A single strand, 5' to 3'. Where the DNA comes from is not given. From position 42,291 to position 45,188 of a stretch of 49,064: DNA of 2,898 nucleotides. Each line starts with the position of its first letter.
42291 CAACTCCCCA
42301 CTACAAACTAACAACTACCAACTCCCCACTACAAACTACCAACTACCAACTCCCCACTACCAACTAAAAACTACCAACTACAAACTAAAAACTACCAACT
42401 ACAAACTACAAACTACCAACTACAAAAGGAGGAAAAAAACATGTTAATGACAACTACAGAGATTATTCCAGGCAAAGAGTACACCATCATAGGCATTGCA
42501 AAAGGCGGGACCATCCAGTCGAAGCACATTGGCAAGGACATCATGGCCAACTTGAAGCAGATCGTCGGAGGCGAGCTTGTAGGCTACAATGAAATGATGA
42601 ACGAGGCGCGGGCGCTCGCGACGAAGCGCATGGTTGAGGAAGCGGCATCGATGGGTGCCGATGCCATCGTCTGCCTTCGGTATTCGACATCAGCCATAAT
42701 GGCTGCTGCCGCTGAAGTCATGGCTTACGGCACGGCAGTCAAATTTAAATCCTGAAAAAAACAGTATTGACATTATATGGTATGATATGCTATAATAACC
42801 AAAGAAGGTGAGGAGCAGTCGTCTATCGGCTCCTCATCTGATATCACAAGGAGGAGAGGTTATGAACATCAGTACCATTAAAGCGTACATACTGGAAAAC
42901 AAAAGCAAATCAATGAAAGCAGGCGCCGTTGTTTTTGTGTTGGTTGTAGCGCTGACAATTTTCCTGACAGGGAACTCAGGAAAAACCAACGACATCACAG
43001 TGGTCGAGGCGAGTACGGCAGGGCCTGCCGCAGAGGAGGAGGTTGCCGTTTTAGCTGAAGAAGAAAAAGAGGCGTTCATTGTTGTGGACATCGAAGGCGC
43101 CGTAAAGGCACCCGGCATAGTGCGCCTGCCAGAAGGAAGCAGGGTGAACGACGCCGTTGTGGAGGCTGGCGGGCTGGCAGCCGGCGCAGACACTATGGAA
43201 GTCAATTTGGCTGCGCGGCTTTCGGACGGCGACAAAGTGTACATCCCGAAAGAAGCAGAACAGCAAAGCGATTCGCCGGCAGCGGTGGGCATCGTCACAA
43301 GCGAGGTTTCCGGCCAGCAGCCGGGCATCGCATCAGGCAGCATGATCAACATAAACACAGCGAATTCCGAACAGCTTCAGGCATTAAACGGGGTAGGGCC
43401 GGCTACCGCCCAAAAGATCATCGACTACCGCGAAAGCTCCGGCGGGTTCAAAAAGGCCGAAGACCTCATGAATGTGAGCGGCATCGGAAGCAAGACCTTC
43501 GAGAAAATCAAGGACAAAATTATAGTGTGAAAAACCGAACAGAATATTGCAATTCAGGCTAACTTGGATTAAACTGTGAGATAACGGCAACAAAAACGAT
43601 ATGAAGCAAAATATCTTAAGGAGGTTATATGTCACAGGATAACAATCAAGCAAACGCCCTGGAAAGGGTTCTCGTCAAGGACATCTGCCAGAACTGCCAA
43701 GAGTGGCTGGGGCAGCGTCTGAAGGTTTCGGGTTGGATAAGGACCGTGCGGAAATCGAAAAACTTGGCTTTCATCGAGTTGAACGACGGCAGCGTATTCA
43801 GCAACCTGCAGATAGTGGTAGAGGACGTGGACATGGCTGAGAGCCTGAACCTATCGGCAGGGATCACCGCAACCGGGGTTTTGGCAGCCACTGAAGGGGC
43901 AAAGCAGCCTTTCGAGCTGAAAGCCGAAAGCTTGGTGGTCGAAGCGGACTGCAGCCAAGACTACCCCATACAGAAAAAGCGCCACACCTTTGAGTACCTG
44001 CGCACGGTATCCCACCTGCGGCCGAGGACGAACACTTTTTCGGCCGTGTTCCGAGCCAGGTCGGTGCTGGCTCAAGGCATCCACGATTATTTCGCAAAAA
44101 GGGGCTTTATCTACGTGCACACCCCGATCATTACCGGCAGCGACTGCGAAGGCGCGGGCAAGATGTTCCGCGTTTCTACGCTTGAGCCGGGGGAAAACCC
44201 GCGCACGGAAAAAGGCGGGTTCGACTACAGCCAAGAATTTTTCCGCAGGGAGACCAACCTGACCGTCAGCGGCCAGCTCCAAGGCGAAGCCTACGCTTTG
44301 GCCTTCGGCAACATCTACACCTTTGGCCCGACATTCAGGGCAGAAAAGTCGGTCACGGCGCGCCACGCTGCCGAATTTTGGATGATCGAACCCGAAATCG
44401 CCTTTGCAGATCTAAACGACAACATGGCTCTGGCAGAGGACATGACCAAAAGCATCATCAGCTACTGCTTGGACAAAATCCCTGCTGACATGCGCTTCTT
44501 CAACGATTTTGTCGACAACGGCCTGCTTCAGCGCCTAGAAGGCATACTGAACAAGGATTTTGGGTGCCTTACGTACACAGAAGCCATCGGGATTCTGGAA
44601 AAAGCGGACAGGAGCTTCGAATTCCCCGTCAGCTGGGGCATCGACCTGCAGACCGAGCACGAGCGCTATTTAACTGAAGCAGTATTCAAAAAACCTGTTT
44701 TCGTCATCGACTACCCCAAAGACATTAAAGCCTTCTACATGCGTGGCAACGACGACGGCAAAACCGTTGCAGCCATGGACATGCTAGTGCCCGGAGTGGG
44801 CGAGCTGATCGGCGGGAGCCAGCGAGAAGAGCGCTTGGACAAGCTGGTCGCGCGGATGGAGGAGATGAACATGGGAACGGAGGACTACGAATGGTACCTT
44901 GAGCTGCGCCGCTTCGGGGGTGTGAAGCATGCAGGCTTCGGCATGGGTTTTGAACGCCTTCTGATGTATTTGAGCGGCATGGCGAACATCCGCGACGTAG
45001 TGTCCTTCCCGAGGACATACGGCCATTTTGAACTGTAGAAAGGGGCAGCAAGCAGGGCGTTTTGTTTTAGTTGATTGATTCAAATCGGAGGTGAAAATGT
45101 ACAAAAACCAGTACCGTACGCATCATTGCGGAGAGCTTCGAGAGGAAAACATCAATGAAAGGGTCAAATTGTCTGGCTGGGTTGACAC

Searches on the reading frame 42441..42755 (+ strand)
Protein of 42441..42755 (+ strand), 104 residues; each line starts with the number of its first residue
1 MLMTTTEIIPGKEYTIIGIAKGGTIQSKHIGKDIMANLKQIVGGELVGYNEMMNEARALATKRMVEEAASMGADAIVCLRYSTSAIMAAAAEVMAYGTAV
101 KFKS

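Call 7: search_protein_families(library=pfam, proteins=[window:42441-42755:+])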
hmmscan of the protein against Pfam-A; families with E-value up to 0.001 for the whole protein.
window:42441-42755:+ (104 aa): 1 family
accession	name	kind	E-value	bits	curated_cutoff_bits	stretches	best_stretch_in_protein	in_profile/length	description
PF01906.23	YbjQ_1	-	1.5e-33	115.9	23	1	1-101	1-102/103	Putative heavy-metal-binding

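Call 10: find_encoding_contigs(protein=window:42441-42752:+, flank=3000, max_places=10)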
Protein window:42441-42752:+ (104 aa): 3 contigs read that carry it; 2 places shown.
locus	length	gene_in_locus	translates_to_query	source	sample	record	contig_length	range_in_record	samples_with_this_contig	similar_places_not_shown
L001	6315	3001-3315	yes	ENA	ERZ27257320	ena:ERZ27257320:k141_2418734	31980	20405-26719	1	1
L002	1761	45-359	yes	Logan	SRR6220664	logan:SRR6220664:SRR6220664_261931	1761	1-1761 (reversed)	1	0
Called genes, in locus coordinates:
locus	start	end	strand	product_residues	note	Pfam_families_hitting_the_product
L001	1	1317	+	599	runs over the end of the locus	PF19864:Radical_SAM_N2, PF04055:Radical_SAM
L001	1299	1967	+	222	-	PF10105:DUF2344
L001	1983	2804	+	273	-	PF10086:YhfC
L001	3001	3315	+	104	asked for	PF01906:YbjQ_1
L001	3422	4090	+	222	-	PF10531:SLBB, PF00633:HHH (weak), PF12826:HHH_2 (faint), PF12836:HHH_3, PF14520:HHH_5 (faint), PF03934:T2SSK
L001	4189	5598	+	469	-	PF01336:tRNA_anti-codon, PF00152:tRNA-synt_2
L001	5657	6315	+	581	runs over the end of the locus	PF01336:tRNA_anti-codon, PF00152:tRNA-synt_2, PF02938:GAD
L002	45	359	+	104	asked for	PF01906:YbjQ_1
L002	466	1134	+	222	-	PF10531:SLBB, PF00633:HHH (weak), PF12826:HHH_2 (faint), PF12836:HHH_3, PF14520:HHH_5 (faint), PF03934:T2SSK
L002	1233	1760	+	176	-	?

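Call 51: find_encoding_contigs(protein=window:42441-42752:+, flank=10000, max_places=10)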
Protein window:42441-42752:+ (104 aa): 2 contigs read that carry it; 2 places shown.
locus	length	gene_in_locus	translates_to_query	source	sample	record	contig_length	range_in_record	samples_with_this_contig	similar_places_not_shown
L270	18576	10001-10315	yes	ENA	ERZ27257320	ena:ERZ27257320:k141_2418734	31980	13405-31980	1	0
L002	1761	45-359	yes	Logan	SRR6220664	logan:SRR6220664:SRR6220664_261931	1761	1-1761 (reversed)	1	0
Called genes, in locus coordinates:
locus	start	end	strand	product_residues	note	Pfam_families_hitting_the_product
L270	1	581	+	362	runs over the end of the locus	PF01145:Band_7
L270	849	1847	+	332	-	-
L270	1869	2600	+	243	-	PF04203:Sortase (weak)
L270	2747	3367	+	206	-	PF00829:Ribosomal_L21p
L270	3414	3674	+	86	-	PF01016:Ribosomal_L27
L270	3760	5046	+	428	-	PF01018:GTP1_OBG, PF00025:Arf (weak), PF01926:MMR_HSR1, PF02421:FeoB_N, PF09269:DUF1967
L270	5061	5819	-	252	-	-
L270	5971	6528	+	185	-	PF01966:HD (weak)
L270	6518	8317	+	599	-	PF19864:Radical_SAM_N2, PF04055:Radical_SAM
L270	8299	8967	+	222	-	PF10105:DUF2344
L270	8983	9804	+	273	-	PF10086:YhfC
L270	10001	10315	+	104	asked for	PF01906:YbjQ_1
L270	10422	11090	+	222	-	PF10531:SLBB, PF00633:HHH (weak), PF12826:HHH_2 (faint), PF12836:HHH_3, PF14520:HHH_5 (faint), PF03934:T2SSK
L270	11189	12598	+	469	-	PF01336:tRNA_anti-codon, PF00152:tRNA-synt_2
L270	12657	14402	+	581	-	PF01336:tRNA_anti-codon, PF00152:tRNA-synt_2, PF02938:GAD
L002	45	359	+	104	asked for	PF01906:YbjQ_1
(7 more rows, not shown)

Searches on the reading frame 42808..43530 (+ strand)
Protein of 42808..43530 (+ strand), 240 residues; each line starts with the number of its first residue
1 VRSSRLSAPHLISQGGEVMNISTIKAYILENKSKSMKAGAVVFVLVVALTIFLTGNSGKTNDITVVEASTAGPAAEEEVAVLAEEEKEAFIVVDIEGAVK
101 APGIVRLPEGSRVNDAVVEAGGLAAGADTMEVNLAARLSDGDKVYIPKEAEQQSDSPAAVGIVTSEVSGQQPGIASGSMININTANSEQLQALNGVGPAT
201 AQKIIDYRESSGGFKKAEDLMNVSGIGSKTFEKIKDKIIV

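Call 7: search_protein_families(library=pfam, proteins=[window:42808-43530:+])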
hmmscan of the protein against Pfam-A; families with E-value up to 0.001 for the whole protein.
window:42808-43530:+ (240 aa): 7 families
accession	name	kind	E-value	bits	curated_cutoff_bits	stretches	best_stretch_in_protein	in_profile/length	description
PF12836.13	HHH_3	-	1.1e-22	80.3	27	1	178-238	4-64/65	Helix-hairpin-helix motif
PF00633.29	HHH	-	1.9e-12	46.8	24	1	180-207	3-30/30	Helix-hairpin-helix motif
PF10531.15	SLBB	-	5.4e-12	45.8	27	1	92-146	1-54/55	SLBB domain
PF03934.19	T2SSK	-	1.1e-07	32.5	24.2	1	180-235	1-57/63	Type II secretion system (T2SS), protein K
PF14520.12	HHH_5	-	3.6e-07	31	27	0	183-206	30-53/57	Helix-hairpin-helix domain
PF12826.13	HHH_2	-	1.9e-05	25.2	27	0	177-207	24-54/64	Helix-hairpin-helix motif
PF14716.13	HHH_8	-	0.00022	22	30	0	186-207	46-67/73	Helix-hairpin-helix domain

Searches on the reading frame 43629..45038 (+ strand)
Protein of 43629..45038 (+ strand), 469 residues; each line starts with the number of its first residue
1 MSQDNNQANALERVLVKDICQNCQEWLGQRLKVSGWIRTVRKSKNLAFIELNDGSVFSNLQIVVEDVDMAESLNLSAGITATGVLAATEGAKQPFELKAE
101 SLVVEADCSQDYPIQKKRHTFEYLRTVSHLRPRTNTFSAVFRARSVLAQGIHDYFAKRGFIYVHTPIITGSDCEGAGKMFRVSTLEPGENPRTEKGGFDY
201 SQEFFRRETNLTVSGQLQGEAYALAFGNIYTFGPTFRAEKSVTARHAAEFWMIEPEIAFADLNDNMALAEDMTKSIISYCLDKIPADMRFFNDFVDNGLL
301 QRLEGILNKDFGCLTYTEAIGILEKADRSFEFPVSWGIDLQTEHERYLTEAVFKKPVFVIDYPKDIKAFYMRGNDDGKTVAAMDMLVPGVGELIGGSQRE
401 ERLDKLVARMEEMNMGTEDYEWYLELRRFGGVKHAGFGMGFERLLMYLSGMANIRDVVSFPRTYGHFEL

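Call 7: search_protein_families(library=pfam, proteins=[window:43629-45038:+])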
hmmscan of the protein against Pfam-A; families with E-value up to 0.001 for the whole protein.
window:43629-45038:+ (469 aa): 3 families
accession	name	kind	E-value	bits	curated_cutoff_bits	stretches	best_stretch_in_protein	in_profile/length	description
PF00152.25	tRNA-synt_2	-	2.2e-62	211.3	25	1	128-463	9-307/308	tRNA synthetases class II (D, K and N)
PF01336.31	tRNA_anti-codon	-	1.9e-08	34.6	27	1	32-103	2-73/75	OB-fold nucleic acid binding domain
PF01409.25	tRNA-synt_2d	-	0.00067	19.6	19.8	0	433-459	211-237/246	tRNA synthetases class II core domain (F)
